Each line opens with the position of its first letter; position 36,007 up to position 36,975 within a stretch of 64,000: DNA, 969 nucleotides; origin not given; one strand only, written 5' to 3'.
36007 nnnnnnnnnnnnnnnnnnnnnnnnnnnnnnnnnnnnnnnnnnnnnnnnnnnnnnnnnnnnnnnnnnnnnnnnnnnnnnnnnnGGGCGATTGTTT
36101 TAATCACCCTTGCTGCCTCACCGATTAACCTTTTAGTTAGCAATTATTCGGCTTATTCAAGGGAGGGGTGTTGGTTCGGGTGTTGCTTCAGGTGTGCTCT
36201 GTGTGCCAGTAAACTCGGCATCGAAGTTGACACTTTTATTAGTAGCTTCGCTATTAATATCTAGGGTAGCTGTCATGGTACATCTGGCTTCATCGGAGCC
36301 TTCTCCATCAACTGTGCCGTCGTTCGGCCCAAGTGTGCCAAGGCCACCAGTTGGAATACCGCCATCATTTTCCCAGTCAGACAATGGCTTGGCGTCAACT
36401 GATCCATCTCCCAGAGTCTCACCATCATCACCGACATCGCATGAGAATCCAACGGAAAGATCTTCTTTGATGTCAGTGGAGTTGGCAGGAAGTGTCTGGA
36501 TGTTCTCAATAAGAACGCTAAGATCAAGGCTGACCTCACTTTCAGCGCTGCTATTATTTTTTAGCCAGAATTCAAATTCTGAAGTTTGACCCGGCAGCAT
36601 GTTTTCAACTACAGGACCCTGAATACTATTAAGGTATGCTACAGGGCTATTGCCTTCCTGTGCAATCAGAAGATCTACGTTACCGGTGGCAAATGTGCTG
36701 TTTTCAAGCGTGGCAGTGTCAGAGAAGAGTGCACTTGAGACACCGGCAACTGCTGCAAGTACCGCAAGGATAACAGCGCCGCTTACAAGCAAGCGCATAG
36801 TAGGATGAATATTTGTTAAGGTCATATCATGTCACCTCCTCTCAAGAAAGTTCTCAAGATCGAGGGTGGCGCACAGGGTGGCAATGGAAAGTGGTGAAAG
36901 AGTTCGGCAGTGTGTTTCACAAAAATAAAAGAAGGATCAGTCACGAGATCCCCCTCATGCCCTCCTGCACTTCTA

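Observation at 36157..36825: A TasA/camelysin-like protein with a SipW-cognate motif sits directly upstream of the peptidase, as in sipW-tasA biofilm-matrix operons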

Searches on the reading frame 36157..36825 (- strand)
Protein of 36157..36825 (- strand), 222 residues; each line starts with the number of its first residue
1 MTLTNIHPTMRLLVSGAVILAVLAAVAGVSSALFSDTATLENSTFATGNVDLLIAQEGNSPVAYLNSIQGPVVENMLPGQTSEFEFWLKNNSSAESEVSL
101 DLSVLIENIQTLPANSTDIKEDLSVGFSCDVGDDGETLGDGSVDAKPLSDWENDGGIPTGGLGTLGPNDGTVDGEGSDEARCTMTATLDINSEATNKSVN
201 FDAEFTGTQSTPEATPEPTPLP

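Call 3: search_protein_families(library=pfam, proteins=[window:36157-36825:-], max_evalue=1)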
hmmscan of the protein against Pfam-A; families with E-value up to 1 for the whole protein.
window:36157-36825:- (222 aa): 1 family
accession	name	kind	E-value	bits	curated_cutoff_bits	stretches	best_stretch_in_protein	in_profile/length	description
PF12389.13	Peptidase_M73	-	6.2e-06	26.6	22.5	1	15-136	7-118/196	Camelysin metallo-endopeptidase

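Call 4: search_protein_families(library=ncbifam, proteins=[window:36157-36825:-], max_evalue=1)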
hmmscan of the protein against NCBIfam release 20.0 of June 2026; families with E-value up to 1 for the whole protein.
window:36157-36825:- (222 aa): 1 family
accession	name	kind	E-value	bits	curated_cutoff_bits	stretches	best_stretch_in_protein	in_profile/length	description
TIGR04088.1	cognate_SipW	domain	0.00067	19.7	19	1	17-50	2-34/34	SipW-dependent-type signal peptide-containing protein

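Call 8: find_homologous_proteins(query=window:36157-36825:-, max_evalue=0.001)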
Query window:36157-36825:- (222 aa): 17 proteins with E <= 0.001 among 2671 candidates.
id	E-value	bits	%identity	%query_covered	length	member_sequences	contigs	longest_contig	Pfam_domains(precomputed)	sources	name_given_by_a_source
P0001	1.5e-137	474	100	100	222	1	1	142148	PF12389.14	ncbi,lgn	ncbi:MAG: TasA family protein [Candidatus Andersenbacteria bacterium]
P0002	2.7e-71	257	65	92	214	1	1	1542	-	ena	-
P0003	2.5e-60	222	59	91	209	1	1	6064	-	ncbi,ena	-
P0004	8.9e-39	151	46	96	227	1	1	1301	-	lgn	-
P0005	8.4e-36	141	46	94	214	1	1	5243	-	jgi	jgi:hypothetical protein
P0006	9.3e-36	141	46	94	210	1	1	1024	-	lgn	-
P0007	2.4e-34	137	41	95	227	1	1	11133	-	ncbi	-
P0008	4.4e-34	136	43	94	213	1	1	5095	-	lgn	-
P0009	4.8e-34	136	44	90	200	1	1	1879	-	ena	-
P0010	1.8e-33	134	43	92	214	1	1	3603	-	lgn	-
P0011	3.4e-30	123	44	86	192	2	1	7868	-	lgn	-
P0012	6.3e-30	122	45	93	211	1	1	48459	-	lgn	-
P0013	4.4e-28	116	41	94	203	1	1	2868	-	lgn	-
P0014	7.9e-28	115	42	90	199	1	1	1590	PF12389.14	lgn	-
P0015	2.0e-26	111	39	90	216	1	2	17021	-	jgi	jgi:hypothetical protein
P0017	5.9e-12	64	35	91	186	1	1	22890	-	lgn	-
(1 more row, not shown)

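Call 9: search_solved_structures(query=window:36157-36825:-, max_evalue=10, show_alignments=3)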
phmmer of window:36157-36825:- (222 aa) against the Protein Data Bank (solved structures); distinct sequences matched with E-value up to 10: 2.
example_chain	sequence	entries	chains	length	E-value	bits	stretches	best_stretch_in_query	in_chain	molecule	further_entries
2c4i_A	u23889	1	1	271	0.019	17.7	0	174-212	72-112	AVIDIN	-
7but_A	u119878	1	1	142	0.085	15.5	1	17-64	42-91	Aciniform Spidroin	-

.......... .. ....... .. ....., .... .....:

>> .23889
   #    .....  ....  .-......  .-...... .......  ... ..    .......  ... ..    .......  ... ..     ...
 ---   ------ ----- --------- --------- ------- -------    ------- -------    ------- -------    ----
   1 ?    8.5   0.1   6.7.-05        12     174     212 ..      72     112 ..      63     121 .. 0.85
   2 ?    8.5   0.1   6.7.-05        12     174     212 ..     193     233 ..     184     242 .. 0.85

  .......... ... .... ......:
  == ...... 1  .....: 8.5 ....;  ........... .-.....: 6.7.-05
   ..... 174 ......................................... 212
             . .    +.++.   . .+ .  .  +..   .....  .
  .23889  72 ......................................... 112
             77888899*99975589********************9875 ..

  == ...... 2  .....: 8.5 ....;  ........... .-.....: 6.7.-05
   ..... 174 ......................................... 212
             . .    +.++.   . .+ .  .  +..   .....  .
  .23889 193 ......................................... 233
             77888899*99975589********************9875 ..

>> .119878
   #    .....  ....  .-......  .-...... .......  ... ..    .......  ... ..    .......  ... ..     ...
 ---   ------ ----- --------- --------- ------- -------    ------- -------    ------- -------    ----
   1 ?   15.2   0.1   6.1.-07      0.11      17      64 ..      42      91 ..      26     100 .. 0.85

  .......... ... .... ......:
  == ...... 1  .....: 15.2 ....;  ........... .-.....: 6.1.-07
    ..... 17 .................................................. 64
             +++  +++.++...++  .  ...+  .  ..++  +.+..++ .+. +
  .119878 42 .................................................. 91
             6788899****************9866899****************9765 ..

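Call 12: find_encoding_contigs(protein=P0012, flank=8000, max_places=3)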
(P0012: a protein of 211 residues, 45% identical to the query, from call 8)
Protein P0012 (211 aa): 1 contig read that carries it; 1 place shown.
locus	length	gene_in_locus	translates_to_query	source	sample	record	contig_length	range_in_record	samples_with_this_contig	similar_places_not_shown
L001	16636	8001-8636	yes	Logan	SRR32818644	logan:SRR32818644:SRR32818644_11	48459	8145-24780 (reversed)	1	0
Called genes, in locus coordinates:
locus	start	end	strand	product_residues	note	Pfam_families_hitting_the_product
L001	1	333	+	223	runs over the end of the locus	PF18893:DUF5652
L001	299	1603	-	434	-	PF03952:Enolase_N, PF00113:Enolase_C, PF13378:MR_MLE_C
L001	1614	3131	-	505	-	PF01676:Metalloenzyme, PF06415:iPGM_N, PF01663:Phosphodiest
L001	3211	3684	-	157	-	-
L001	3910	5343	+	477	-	PF00224:PK, PF02887:PK_C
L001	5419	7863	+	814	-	-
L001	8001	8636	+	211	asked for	-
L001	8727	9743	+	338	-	PF10502:Peptidase_S26 (weak)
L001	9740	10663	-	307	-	PF01699:Na_Ca_ex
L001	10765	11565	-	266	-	-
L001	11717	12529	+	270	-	PF13529:Peptidase_C39_2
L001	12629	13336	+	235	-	PF13529:Peptidase_C39_2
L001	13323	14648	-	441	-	PF03023:MurJ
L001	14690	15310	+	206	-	PF00730:HhH-GPD, PF00633:HHH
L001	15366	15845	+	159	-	PF01047:MarR, PF12802:MarR_2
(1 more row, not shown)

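Call 13: find_encoding_contigs(protein=P0017, flank=8000, max_places=3)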
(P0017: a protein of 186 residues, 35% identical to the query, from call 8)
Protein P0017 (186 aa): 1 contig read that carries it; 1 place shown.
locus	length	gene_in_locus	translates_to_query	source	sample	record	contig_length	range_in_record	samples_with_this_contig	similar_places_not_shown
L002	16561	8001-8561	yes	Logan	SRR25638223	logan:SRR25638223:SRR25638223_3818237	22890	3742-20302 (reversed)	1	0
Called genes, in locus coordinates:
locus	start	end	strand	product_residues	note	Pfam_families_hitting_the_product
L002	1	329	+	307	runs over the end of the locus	-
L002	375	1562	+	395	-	PF16396:DUF5005, PF13810:DUF4185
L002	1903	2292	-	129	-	-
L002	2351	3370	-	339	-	PF13354:Beta-lactamase2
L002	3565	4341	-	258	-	PF13489:Methyltransf_23 (weak), PF13847:Methyltransf_31 (faint), PF08241:Methyltransf_11, PF13649:Methyltransf_25 (weak)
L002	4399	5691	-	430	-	PF05977:MFS_3, PF07690:MFS_1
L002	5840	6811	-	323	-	PF00768:Peptidase_S11, PF13354:Beta-lactamase2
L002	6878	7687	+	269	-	PF03372:Exo_endo_phos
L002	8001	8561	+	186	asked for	-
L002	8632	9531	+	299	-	-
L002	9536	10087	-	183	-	PF04203:Sortase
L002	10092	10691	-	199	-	-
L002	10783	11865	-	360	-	PF13480:Acetyltransf_6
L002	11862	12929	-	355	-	PF13480:Acetyltransf_6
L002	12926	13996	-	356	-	PF13480:Acetyltransf_6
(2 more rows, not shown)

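Call 18: predict_structure(alignment_id=A1)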
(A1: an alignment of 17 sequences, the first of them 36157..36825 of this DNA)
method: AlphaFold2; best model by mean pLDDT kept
length: 222 residues; sequences in the alignment: 17
mean_pLDDT: 85.2   pTM: 0.77
mean pLDDT of the five models: 85.2, 83.9, 82.3, 81.3, 81.1
residues with pLDDT >= 90: 106; 70-90: 86; 50-70: 29; < 50: 1
segments of 3 or more residues with pLDDT < 50: none
pLDDT, mean of each block of 10 residues (from residue 1): 62 79 71 77 91 87 90 94 95 77 92 84 96 68 95 85 90 87 96 90 91 77 83
secondary structure, 60 per line:
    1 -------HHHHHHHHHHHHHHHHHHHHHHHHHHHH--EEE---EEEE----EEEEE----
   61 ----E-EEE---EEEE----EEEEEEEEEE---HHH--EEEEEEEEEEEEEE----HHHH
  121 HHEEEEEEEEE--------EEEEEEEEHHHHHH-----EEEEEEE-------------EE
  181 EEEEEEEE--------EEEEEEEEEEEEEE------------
elements in order: H8-35 E38-40 E44-47 E52-56 E67-69 E73-76 E81-90 E99-112 H117-122 E123-131 E140-147 H148-153 E159-165 E179-188 E197-210

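Call 23: fold_search(model_id=the predicted structure, library=pdb)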
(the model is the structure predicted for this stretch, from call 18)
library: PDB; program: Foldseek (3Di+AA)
matches with E <= 10: 918; with E <= 0.001: 4
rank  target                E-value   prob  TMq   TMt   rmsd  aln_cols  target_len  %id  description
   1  6erj_B                1.0e-04  0.98  0.29  0.36   8.3       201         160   14  Self-complemented FimA subunit from Salmonella enterica (released 2019-01-30)
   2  2m5g_MODEL_1_A        1.5e-04  1.00  0.34  0.42   8.0       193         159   16  Solution structure of FimA wt (released 2013-11-13)
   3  6r74                  1.9e-04  1.00  0.35  0.45   7.1       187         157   14  N-terminally reversed variant of FimA E. coli (released 2020-05-06)
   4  6erj_A                4.4e-04  0.97  0.30  0.38   8.3       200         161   12  Self-complemented FimA subunit from Salmonella enterica (released 2019-01-30)
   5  5nkt                  1.3e-03  0.96  0.31  0.41   8.2       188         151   14  FimA wt from E. coli (released 2018-05-16)
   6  5l7r_A                1.5e-02  0.35  0.23  0.10  16.1       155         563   14  Crystal structure of BvGH123 (released 2017-03-22)
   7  9h8b_A0               2.1e-02  0.91  0.35  0.47   6.3       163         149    8  Ex vivo cannulae fiber structure of Pyrodictium abyssi (released 2024-12-18)
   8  8k2j                  7.2e-02  0.16  0.21  0.10  16.1       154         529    7  Crystal structure of Group 3 Oligosaccharide/Monosaccharide-releasing beta-N-acetylgalactosaminidase NgaDssm, apo form (released 2024-04-24)
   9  5lwg_C                8.1e-02  0.04  0.11  0.09  21.3       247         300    7  Israeli acute paralysis virus heated to 63 degree - full particle (released 2016-11-30)
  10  4yci_B                1.0e-01  0.11  0.18  0.21  16.2       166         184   13  non-latent pro-bone morphogenetic protein 9 (released 2015-03-04)
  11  4j3o_F                1.1e-01  0.66  0.32  0.43   5.8       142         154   10  Crystal structure of the FimD usher traversed by the pilus tip complex assembly composed of FimC:FimF:FimG:FimH (released 2013-04-10)
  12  3lso_A                1.2e-01  0.12  0.18  0.11  13.2       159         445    9  Crystal structure of Putative membrane anchored protein from Corynebacterium diphtheriae (released 2010-02-23)
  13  3et9                  1.3e-01  0.07  0.18  0.18  18.1       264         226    6  Crystal structure of the engineered neutralizing antibody 1H (released 2009-04-28)
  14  9vyg_M                1.4e-01  0.25  0.27  0.16   8.8       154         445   12  Cyanopodophage Pan3 tail complex (released 2025-11-26)
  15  4yci_A                1.5e-01  0.10  0.20  0.22  13.4       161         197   15  non-latent pro-bone morphogenetic protein 9 (released 2015-03-04)
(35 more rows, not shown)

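Call 35: search_solved_structures(query=A1, max_evalue=10, show_alignments=2)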
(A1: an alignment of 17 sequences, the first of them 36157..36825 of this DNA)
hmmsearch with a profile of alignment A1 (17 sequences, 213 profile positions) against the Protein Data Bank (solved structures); distinct sequences matched with E-value up to 10: 1.
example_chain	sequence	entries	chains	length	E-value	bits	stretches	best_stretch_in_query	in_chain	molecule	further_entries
8k9e_G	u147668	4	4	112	1.1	12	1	7-47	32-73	Uncharacterized protein | hypothetical protein | ActG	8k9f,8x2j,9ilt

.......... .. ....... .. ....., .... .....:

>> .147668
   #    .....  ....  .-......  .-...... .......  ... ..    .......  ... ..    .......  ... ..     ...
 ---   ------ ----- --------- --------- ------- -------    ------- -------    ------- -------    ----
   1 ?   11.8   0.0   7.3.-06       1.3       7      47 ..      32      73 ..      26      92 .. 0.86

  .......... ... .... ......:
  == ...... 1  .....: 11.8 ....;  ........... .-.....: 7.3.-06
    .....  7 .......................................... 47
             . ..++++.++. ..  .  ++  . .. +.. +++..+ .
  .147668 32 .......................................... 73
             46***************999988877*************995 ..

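Call 38: find_encoding_contigs(protein=P0003, flank=6000, max_places=2)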
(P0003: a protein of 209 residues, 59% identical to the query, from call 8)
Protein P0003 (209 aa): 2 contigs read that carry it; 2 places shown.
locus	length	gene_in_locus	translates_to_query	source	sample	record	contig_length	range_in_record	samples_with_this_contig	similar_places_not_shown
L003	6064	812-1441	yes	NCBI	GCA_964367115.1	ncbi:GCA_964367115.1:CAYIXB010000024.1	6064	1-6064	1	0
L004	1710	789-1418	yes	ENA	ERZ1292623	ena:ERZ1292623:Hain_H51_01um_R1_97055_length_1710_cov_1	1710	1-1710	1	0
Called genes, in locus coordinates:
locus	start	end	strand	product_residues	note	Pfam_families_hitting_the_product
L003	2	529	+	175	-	?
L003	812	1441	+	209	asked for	-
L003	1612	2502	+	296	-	-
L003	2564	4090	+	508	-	PF13946:DUF4214 (faint)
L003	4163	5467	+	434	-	PF05697:Trigger_N, PF00254:FKBP_C, PF05698:Trigger_C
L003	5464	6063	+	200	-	?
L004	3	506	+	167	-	?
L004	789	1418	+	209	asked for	-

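Call 39: find_encoding_contigs(protein=P0007, flank=8000, max_places=2)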
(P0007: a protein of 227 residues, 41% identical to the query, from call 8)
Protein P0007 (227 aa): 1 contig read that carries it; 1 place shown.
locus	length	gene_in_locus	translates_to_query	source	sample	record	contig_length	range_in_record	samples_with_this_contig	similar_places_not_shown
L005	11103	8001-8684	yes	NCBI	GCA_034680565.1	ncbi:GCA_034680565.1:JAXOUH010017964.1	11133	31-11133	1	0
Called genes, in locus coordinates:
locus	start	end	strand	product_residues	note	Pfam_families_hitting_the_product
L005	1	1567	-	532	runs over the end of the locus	?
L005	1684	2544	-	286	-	-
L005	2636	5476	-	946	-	-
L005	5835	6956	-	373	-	-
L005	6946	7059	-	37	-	-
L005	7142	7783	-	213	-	-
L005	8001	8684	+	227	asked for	-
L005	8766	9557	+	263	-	-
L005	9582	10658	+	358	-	PF00188:CAP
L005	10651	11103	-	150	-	?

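Call 40: find_encoding_contigs(protein=P0015, flank=8000, max_places=2)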
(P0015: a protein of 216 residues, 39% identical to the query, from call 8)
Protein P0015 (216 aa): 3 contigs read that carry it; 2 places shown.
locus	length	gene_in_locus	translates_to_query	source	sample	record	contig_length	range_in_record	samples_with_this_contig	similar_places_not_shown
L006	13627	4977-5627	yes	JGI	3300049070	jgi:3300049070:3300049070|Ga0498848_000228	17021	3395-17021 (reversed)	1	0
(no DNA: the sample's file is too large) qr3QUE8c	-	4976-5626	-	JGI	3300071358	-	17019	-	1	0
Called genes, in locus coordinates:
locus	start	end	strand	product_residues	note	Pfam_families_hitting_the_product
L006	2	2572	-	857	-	?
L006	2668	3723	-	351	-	-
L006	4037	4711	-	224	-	-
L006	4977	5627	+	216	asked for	-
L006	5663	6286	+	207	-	-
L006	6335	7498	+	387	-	-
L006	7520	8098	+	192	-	-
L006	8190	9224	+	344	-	PF00188:CAP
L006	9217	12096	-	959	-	PF02739:5_3_exonuc_N, PF01367:5_3_exonuc, PF01612:DNA_pol_A_exo1, PF22619:DNA_polI_exo1, PF00476:DNA_pol_A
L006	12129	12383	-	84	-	-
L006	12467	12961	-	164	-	PF02367:TsaE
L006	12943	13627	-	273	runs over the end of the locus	PF02673:BacA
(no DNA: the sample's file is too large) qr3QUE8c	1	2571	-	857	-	?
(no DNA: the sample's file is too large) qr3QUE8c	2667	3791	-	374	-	-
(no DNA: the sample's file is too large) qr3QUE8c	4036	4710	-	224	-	-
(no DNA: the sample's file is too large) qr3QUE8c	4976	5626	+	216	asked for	-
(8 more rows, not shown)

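Call 61: search_protein_families(library=pfam, alignment_id=A1, max_evalue=0.01)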
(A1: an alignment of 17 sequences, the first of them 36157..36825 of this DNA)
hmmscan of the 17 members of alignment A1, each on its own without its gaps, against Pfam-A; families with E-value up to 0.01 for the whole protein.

A. member 1, window:36157-36825:- (222 aa): 1 family
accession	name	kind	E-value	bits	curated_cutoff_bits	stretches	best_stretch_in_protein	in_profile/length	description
PF12389.13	Peptidase_M73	-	6.2e-06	26.6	22.5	1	15-136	7-118/196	Camelysin metallo-endopeptidase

B. families by the number of members that match (of 17 scanned): 1 family
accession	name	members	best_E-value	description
PF12389.13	Peptidase_M73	3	6.2e-06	Camelysin metallo-endopeptidase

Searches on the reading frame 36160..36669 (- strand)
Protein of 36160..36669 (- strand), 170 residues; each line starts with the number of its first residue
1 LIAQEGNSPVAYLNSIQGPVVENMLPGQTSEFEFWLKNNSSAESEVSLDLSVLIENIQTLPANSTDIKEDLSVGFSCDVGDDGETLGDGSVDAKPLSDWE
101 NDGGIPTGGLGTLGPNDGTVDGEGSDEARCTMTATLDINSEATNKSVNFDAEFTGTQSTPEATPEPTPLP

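Call 60: search_protein_families(library=pfam, proteins=[window:36160-36669:-], max_evalue=10)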
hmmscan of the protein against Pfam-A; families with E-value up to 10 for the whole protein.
seq(170 aa): 0 families
